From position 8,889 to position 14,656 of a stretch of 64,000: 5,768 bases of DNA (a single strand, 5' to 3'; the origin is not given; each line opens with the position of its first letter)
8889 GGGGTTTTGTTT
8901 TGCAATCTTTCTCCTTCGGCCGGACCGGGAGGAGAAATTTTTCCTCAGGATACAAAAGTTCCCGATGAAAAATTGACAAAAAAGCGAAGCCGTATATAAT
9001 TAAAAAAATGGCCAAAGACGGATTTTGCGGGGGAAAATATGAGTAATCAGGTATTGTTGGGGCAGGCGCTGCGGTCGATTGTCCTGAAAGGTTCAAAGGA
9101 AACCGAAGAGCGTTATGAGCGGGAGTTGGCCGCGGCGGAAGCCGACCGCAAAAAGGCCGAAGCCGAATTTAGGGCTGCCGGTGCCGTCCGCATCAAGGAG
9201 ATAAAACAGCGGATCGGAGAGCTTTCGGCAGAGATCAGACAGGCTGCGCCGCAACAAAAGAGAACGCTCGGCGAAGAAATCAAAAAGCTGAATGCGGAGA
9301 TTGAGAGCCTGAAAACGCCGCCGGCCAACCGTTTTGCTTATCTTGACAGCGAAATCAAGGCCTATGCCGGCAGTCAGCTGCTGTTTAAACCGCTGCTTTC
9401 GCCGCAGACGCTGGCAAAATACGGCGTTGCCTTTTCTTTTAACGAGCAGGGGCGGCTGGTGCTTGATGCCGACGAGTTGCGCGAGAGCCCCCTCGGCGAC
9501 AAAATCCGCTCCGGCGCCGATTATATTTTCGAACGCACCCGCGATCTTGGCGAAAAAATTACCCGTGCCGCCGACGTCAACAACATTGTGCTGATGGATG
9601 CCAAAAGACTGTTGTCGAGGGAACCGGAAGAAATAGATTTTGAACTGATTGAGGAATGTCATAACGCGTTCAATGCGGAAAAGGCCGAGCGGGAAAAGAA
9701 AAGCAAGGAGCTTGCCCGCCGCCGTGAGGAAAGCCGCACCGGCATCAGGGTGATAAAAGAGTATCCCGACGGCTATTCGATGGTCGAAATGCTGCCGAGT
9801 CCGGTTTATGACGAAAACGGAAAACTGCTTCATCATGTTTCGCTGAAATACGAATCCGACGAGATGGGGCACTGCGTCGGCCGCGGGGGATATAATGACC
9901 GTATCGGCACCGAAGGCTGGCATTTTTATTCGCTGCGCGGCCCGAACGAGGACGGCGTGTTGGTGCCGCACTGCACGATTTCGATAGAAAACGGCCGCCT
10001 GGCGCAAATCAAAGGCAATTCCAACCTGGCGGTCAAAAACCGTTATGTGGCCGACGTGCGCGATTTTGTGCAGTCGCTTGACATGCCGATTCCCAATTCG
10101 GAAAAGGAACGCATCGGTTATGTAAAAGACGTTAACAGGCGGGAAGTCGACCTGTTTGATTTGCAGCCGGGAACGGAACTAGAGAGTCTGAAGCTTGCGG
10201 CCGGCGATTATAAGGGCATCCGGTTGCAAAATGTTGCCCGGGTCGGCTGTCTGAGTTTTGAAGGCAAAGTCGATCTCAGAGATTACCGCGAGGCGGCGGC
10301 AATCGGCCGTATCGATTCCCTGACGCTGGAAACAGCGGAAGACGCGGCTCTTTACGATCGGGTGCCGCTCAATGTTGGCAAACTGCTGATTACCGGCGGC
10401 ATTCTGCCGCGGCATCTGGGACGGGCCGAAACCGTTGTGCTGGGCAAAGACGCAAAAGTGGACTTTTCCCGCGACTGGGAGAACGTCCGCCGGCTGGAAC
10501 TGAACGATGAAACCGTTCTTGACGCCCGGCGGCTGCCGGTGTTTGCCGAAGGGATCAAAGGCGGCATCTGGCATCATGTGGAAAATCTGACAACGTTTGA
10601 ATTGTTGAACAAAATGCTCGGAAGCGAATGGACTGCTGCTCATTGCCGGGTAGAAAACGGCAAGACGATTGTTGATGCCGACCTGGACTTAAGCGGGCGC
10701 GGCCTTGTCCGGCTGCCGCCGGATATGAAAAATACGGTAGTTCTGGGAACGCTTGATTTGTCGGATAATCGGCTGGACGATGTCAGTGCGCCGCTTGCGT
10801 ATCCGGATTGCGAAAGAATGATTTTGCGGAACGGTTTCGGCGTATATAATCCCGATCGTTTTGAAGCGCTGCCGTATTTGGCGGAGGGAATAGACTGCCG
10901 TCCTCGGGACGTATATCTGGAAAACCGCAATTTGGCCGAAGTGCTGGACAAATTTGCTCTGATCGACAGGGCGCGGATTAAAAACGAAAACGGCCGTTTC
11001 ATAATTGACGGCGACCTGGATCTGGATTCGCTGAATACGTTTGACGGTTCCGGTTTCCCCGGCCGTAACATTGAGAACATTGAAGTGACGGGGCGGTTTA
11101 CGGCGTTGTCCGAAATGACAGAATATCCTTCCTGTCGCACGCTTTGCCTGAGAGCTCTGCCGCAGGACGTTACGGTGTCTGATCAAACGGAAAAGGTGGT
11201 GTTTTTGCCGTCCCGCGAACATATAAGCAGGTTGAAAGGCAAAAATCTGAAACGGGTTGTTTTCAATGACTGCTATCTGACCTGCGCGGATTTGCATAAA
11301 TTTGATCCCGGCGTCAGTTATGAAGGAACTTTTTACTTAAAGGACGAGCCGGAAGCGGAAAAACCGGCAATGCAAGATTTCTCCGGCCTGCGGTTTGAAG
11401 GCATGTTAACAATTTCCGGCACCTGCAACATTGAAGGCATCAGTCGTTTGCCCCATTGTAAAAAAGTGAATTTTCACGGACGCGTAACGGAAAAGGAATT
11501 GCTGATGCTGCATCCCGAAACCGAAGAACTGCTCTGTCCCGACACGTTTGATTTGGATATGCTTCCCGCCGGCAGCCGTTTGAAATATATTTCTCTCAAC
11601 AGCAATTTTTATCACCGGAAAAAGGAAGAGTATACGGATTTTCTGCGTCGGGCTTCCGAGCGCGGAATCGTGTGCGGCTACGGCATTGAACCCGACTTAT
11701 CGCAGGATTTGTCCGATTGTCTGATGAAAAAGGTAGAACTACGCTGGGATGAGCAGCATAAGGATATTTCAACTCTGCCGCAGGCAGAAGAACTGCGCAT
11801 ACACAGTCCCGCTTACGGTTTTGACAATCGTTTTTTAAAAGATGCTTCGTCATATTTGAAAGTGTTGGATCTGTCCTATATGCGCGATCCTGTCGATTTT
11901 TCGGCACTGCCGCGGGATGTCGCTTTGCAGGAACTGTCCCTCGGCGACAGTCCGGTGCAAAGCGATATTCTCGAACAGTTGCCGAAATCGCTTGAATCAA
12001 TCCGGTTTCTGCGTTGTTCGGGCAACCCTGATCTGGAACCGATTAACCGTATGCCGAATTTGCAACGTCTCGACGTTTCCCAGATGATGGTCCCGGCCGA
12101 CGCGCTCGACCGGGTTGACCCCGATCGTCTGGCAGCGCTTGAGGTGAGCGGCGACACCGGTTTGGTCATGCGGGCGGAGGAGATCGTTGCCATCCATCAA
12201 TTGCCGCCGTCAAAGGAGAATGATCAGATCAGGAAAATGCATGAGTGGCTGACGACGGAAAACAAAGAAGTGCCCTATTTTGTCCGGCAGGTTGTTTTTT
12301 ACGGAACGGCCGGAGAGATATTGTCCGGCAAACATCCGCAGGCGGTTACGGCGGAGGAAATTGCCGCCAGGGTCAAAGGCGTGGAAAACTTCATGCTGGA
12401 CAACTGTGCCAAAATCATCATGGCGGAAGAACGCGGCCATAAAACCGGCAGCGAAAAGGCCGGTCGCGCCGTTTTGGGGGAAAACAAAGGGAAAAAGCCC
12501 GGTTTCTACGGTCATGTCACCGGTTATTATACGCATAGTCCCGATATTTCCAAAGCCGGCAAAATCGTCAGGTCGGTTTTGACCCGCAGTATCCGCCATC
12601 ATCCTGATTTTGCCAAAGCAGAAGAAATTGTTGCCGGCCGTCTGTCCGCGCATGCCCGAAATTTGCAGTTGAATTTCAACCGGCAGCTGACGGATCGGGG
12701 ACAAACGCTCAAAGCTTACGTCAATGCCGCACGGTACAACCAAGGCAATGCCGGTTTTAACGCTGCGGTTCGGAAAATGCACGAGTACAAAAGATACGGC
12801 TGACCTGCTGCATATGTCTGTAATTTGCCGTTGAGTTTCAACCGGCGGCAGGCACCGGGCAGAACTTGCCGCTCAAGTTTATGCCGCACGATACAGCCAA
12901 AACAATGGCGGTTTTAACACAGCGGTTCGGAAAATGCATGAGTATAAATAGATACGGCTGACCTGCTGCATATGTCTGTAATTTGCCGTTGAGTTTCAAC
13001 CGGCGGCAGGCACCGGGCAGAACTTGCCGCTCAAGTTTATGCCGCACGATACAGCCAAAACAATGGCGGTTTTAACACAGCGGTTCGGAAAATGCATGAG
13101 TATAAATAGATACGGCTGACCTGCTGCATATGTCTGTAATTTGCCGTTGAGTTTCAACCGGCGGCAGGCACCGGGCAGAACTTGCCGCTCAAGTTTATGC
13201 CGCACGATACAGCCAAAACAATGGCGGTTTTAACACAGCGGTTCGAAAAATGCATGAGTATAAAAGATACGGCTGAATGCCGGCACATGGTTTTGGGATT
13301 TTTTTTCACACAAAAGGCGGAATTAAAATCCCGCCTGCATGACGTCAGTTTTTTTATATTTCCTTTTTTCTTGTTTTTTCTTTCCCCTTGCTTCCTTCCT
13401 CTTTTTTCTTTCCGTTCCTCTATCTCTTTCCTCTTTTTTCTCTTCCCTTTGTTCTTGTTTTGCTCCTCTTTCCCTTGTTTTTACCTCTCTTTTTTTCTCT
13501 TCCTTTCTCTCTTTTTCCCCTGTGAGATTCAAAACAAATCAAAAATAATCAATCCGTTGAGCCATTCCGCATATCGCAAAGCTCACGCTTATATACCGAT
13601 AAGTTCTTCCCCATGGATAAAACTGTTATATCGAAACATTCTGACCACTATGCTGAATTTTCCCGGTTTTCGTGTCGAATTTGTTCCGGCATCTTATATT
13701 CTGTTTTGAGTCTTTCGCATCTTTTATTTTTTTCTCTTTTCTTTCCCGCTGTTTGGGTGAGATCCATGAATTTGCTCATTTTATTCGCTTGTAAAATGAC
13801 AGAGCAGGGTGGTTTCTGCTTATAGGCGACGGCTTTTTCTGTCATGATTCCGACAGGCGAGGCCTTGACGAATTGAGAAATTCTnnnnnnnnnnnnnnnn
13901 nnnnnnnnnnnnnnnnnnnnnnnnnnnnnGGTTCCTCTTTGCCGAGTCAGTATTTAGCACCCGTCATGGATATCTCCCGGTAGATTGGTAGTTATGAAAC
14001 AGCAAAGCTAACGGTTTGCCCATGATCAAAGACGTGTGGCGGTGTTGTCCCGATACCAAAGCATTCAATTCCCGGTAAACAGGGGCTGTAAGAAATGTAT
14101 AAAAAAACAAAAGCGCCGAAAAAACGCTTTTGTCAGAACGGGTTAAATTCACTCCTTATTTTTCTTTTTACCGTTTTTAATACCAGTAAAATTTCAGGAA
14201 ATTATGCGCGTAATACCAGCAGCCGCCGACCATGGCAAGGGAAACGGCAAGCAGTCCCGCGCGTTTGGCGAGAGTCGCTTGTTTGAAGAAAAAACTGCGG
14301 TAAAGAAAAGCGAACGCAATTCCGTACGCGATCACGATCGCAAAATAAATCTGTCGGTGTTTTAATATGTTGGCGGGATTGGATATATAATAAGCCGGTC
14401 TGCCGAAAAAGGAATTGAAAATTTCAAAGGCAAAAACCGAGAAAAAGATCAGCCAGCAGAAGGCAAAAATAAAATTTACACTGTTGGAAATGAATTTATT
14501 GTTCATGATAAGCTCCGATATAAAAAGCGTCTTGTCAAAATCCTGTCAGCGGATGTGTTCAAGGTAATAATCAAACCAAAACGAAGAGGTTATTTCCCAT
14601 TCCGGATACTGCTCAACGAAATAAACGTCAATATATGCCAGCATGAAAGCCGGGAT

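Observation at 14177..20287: Tlde1/DUF2778-type toxin gene embedded in a same-strand array of eight small multi-pass membrane-protein paralogs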

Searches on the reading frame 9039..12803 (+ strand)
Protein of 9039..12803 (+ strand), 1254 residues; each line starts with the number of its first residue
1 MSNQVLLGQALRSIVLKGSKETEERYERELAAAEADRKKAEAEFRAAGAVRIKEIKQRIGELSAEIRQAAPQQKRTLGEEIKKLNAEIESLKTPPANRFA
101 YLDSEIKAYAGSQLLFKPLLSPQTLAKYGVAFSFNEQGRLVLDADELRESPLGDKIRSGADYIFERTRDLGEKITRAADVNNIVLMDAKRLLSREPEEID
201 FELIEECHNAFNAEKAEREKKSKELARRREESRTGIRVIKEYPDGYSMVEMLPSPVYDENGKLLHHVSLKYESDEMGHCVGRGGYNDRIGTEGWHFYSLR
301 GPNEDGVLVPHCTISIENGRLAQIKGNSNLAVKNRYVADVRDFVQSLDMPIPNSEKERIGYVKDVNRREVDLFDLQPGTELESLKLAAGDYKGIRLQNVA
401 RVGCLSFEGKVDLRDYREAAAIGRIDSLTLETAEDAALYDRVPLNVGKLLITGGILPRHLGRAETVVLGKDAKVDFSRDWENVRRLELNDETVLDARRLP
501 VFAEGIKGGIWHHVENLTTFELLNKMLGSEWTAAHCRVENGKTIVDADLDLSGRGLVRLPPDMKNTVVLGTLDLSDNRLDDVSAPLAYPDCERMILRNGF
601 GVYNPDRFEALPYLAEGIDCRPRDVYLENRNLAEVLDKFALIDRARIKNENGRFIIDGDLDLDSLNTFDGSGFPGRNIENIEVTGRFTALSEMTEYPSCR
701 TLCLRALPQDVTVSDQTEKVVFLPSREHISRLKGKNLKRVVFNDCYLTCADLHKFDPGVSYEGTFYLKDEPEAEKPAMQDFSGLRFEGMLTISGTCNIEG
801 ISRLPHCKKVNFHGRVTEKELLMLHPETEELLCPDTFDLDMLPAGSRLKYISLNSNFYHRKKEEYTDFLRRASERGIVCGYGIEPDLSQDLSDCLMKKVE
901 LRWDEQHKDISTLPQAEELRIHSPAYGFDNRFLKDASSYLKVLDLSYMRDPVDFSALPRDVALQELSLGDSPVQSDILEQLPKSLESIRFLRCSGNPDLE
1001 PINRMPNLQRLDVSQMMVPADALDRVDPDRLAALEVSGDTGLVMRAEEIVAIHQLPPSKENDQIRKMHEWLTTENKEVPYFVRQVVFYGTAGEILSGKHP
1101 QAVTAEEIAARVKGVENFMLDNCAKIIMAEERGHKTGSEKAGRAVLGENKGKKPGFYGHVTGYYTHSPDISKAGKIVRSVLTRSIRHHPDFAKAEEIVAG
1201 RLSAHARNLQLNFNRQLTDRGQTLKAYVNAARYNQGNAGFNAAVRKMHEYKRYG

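Call 3: search_protein_families(library=pfam, proteins=[window:9039-12803:+], max_evalue=1)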
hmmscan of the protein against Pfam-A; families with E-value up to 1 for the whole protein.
window:9039-12803:+ (1254 aa): 8 families
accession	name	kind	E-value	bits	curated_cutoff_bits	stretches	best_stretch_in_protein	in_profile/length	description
PF12799.13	LRR_4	-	0.018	15.8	27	0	963-1002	3-39/44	Leucine Rich repeats (2 copies)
PF25019.1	LRR_R13L1-DRL21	-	0.065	13.6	27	0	980-1016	91-127/127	R13L1/DRL21 LRRs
PF14321.11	DUF4382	-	0.2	12.3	25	1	355-399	38-83/136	Domain of unknown function (DUF4382)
PF05008.21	V-SNARE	-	0.25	12.3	25.9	1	32-93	25-86/92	Vesicle transport v-SNARE protein N-terminus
PF04513.17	Baculo_PEP_C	-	0.31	11.5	38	1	51-106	39-94/140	Baculovirus polyhedron envelope protein, PEP, C terminus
PF06637.16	PV-1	-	0.32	10.2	30.1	1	26-113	310-396/439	PV-1 protein (PLVAP)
PF11309.13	DUF3112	-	0.35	10.8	23.3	1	206-269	94-153/217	Protein of unknown function (DUF3112)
PF05400.18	FliT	-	0.47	11.7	29.5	0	23-88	17-79/85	Flagellar protein FliT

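Call 4: search_protein_families(library=ncbifam, proteins=[window:9039-12803:+], max_evalue=1)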
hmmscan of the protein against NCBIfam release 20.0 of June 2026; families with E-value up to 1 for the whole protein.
window:9039-12803:+ (1254 aa): 1 family
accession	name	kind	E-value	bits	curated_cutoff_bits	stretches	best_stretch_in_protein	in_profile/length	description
NF041381.1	XopAC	subfamily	0.033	12.9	450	1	547-578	69-100/451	XopAC/AvrAC family type III secretion system effector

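Call 97: search_protein_families(library=padloc, proteins=[window:9039-12803:+], max_evalue=0.01)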
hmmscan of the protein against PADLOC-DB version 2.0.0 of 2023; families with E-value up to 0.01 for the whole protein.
window:9039-12803:+ (1254 aa): 0 families

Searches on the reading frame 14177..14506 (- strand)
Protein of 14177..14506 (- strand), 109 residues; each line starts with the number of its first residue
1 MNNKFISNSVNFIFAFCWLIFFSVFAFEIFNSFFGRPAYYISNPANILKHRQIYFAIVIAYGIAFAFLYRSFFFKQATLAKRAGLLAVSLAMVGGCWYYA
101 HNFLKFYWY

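Call 3: search_protein_families(library=pfam, proteins=[window:14177-14506:-], max_evalue=1)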
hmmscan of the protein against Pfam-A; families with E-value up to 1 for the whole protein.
window:14177-14506:- (109 aa): 0 families

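Call 4: search_protein_families(library=ncbifam, proteins=[window:14177-14506:-], max_evalue=1)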
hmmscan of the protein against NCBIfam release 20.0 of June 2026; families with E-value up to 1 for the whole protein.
window:14177-14506:- (109 aa): 0 families

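Call 87: search_protein_families(library=phrogs, proteins=[window:14177-14506:-], max_evalue=0.1)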
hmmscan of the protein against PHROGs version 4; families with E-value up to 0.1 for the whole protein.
window:14177-14506:- (109 aa): 0 families

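Call 97: search_protein_families(library=padloc, proteins=[window:14177-14506:-], max_evalue=0.01)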
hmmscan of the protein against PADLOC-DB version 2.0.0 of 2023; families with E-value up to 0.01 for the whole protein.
window:14177-14506:- (109 aa): 0 families
